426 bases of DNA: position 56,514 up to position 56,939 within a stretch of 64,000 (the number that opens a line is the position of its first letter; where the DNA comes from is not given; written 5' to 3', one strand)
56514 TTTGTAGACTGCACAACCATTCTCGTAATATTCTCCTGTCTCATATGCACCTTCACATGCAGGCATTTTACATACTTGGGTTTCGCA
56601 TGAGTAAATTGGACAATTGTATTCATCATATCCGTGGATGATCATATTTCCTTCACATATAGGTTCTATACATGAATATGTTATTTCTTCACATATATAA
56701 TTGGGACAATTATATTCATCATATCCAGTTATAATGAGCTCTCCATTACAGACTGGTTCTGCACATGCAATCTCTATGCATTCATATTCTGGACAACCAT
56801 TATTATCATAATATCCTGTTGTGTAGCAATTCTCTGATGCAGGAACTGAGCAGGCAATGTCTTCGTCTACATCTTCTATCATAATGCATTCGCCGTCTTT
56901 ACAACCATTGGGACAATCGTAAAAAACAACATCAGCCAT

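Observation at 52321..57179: New Cys-rich module (C-x-xP-x-C-E-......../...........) shared by two secreted proteins flanking a prepilin peptidase and a membrane-tethered wHTH regulator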

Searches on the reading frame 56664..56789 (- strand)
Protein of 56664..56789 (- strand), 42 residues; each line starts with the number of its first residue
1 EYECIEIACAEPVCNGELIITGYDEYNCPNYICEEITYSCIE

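Call 13: find_homologous_proteins(query=A2, max_evalue=10)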
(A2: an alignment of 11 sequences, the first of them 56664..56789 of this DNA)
Query A2 (11 sequences): 5 candidates shared short words with the query, none scored E <= 10.

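Call 20: search_solved_structures(query=A2, max_evalue=10, show_alignments=3)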
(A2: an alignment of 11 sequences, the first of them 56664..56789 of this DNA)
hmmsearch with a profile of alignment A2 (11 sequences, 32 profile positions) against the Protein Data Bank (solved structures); distinct sequences matched with E-value up to 10: 0.

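Call 22: search_protein_representatives(alignment_id=A2)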
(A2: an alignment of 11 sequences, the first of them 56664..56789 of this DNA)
Query: 11 sequences, 32 profile positions. Proteins with E-value up to 0.001 (for the whole library): 74; up to 1e-10: 26; up to 1e-30: 2. The best 74 are listed.
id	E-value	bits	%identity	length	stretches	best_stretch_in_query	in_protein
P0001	9.3e-51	185.6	-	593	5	1-32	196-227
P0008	1.9e-31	123.8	-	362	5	3-31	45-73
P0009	1.2e-23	98.9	-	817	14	5-30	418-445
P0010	1.9e-23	98.2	-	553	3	2-30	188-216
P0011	2.7e-23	97.7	-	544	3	2-31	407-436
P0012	4.5e-19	84.2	-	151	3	2-30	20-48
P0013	1.7e-17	79.1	-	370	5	4-28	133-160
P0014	2.5e-17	78.6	-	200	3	2-29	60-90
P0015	4.8e-17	77.7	-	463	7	3-29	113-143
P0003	7.6e-17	77.1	-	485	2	2-31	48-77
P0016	1.1e-16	76.5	-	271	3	3-29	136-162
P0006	3.9e-16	74.8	-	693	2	2-32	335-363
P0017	3.9e-16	74.8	-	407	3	2-31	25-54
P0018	3.0e-14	68.8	-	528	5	3-31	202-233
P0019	7.5e-14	67.5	-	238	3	3-30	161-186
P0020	1.2e-13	66.8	-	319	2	3-31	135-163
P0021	2.5e-13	65.8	-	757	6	2-31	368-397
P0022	3.7e-13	65.3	-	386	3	4-31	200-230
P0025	1.3e-11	60.3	-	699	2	4-29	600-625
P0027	3.0e-11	59.2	-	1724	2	2-29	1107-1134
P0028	3.0e-11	59.2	-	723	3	4-30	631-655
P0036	8.5e-10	54.5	-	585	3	1-31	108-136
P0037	1.7e-09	53.6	-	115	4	2-29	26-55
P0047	8.7e-08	48.1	-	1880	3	2-30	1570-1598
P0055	2.1e-05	40.5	-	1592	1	3-31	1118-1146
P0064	1.3e-04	37.9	-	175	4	17-30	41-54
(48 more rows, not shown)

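Call 28: list_cluster_members(proteins=[P0008, P0009, P0010, P0011, P0014, P0015, P0021, P0028, P0037, P0064])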
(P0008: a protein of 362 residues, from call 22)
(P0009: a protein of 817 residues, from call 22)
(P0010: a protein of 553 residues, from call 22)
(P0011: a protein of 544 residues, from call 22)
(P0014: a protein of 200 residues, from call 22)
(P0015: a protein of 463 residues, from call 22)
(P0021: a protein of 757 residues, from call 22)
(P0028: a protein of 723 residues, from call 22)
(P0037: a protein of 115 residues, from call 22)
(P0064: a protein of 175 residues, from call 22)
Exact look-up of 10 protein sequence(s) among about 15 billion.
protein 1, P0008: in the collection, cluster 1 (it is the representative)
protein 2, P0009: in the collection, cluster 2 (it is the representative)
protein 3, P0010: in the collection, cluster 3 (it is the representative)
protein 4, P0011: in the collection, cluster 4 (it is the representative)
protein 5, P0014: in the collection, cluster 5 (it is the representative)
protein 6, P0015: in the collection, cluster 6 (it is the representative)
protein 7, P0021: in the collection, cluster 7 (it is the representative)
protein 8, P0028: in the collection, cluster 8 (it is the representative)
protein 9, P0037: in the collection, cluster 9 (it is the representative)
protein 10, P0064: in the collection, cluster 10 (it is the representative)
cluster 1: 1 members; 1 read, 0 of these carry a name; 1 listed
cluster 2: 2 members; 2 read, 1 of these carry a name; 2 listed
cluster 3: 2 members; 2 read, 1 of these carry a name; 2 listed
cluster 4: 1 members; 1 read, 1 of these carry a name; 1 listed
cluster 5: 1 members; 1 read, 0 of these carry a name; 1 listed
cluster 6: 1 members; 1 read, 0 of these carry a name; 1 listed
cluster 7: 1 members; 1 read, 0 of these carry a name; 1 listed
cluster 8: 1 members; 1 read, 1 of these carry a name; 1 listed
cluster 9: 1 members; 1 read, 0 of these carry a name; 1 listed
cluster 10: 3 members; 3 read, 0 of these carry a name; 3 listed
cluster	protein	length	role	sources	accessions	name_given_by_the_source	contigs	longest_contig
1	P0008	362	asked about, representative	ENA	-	-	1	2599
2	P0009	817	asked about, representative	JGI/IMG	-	-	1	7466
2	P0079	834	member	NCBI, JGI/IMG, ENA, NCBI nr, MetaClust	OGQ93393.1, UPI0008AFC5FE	MAG: hypothetical protein A2284_08485 [Deltaproteobacteria bacterium RIFOXYA12_FULL_61_11] | status=active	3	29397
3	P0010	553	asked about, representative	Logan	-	-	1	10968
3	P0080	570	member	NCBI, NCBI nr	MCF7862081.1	hypothetical protein K9M79_07625 [Candidatus Woesearchaeota archaeon] | hypothetical protein [Candidatus Woesearchaeota archaeon]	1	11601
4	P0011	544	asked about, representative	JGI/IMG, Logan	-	hypothetical protein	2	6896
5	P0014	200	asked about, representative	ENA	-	-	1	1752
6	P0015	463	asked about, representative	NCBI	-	-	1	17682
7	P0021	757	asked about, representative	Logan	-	-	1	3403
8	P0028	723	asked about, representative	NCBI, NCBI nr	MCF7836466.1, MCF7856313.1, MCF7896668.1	hypothetical protein K9N08_02010 [Candidatus Gracilibacteria bacterium] | hypothetical protein [Candidatus Gracilibacteria bacterium]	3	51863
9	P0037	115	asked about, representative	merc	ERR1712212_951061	-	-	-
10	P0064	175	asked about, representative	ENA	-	-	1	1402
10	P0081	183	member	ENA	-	-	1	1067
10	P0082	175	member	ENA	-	-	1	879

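Call 29: search_protein_families(library=pfam, proteins=[P0008, P0010, P0011, P0014, P0017, P0018, P0021, P0028, P0009, P0064], max_evalue=0.1)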
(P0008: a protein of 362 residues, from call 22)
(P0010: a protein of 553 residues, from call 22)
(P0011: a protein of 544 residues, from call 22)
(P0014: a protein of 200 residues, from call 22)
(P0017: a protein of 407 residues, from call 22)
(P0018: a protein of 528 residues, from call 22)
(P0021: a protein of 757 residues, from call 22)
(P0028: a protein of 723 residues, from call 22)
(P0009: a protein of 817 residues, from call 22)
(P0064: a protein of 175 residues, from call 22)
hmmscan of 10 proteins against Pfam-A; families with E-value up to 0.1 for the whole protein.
P0008 (362 aa): 0 families

P0010 (553 aa): 0 families

P0011 (544 aa): 2 families
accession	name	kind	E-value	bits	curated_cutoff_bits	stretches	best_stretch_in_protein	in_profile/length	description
PF18911.6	PKD_4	-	0.0003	21.2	27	1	324-366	36-77/85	PKD domain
PF00801.26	PKD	-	0.0059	17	23.5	1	330-365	37-73/80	PKD domain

P0014 (200 aa): 0 families

P0017 (407 aa): 0 families

P0018 (528 aa): 2 families
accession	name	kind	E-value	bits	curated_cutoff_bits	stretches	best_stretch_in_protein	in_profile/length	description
PF03413.25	PepSY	-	2.7e-05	24.8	24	1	450-506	6-54/60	Peptidase propeptide and YPEB domain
PF21416.2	VP1-like_C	-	0.018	15.5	27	0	211-229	100-118/135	Inner layer core protein VP1-like, C-terminal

P0021 (757 aa): 2 families
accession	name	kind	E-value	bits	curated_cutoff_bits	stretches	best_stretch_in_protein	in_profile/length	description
PF18915.5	DUF5667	-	3.1e-16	60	27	1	85-198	1-97/99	Domain of unknown function (DUF5667)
PF13159.12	DUF3994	-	0.094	13.1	25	0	331-431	15-116/123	Domain of unknown function (DUF3994)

P0028 (723 aa): 5 families
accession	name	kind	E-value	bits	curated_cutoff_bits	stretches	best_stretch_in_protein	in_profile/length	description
PF09851.14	SHOCT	-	0.00066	19.8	27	1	388-413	3-28/28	Short C-terminal domain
PF16702.10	DUF5063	-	0.0025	18.7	27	1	84-172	45-138/167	Domain of unknown function (DUF5063)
PF06480.20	FtsH_ext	-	0.028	15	25.5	0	469-499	29-58/103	FtsH Extracellular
PF01672.21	Plasmid_parti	-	0.033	15.2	22.1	1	473-517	6-50/85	Putative plasmid partition protein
PF05120.17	GvpG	-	0.035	14.7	30.6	1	386-414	35-63/67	Gas vesicle protein G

P0009 (817 aa): 6 families
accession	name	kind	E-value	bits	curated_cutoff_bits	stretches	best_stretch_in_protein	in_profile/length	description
PF00404.24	Dockerin_1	-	0.0009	19.8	22.9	1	22-77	2-56/57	Dockerin type I domain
PF13499.12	EF-hand_7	-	0.015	16.1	30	1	23-74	12-66/67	EF-hand domain pair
PF16455.10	UBD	-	0.028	15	27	0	595-616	64-85/103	Ubiquitin-binding domain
PF00036.39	EF-hand_1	-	0.038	14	25.4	0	58-76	10-28/29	EF hand domain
PF01083.28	Cutinase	-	0.055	13.8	25.9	0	479-493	73-87/173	Cutinase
PF13405.12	EF-hand_6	-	0.062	13.5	25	0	58-75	10-27/30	EF-hand domain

P0064 (175 aa): 0 families

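Call 32: find_homologous_proteins(query=A3, max_evalue=0.01)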
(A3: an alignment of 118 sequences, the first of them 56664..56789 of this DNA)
Query A3 (118 sequences): 208 candidates shared short words with the query, none scored E <= 0.01.

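Call 40: predict_structure(alignment_id=A3)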
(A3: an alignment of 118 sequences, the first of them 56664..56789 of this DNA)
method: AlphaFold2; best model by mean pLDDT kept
length: 42 residues; sequences in the alignment: 118
mean_pLDDT: 78.7   pTM: 0.44
mean pLDDT of the five models: 78.7, 77.4, 76.3, 74.5, 71.8
residues with pLDDT >= 90: 8; 70-90: 22; 50-70: 12; < 50: 0
segments of 3 or more residues with pLDDT < 50: none
pLDDT, mean of each block of 10 residues (from residue 1): 68 85 90 76 60
secondary structure, 60 per line:
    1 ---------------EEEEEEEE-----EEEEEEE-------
elements in order: E16-23 E29-35

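Call 85: list_cluster_members(proteins=[P0013, P0016, P0018, P0020, P0022, P0025, P0027, P0036, P0047, P0055])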
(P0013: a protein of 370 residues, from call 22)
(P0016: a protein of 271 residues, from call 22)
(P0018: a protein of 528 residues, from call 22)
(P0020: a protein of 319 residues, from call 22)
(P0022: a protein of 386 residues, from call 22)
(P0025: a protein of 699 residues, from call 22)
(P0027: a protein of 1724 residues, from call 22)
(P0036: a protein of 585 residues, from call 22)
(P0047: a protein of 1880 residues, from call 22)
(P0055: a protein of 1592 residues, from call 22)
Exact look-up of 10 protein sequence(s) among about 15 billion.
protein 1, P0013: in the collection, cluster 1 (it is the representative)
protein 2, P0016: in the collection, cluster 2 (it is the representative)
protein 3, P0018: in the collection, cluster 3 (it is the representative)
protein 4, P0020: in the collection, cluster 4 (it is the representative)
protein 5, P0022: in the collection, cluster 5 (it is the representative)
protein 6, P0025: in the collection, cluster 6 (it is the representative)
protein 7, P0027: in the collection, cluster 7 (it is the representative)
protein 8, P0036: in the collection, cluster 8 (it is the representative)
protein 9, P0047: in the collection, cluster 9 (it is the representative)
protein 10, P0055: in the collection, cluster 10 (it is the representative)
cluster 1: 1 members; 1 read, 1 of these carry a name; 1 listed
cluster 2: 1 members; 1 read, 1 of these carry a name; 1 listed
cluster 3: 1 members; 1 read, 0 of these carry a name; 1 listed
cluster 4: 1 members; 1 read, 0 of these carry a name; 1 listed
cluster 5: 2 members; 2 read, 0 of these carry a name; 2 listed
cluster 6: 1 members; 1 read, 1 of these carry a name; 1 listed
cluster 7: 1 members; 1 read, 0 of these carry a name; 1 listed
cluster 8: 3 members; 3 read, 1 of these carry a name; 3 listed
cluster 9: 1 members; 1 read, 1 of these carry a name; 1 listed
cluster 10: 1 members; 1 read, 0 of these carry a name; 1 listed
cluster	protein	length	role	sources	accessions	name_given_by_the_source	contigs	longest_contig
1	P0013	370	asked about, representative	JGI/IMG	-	hypothetical protein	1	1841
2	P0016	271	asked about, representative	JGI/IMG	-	hypothetical protein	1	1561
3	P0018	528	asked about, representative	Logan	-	-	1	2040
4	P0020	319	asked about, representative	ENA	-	-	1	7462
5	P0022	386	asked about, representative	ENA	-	-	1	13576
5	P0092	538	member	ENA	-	-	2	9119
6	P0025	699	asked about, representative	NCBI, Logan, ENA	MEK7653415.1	MAG: DUF5667 domain-containing protein [Patescibacteria group bacterium]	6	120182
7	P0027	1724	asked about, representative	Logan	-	-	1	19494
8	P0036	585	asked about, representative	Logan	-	-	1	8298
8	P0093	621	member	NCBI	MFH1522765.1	MAG: Kazal-type serine protease inhibitor [Patescibacteria group bacterium]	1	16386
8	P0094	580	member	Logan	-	-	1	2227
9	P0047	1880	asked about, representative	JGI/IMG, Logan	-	hypothetical protein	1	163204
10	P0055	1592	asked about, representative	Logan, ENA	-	-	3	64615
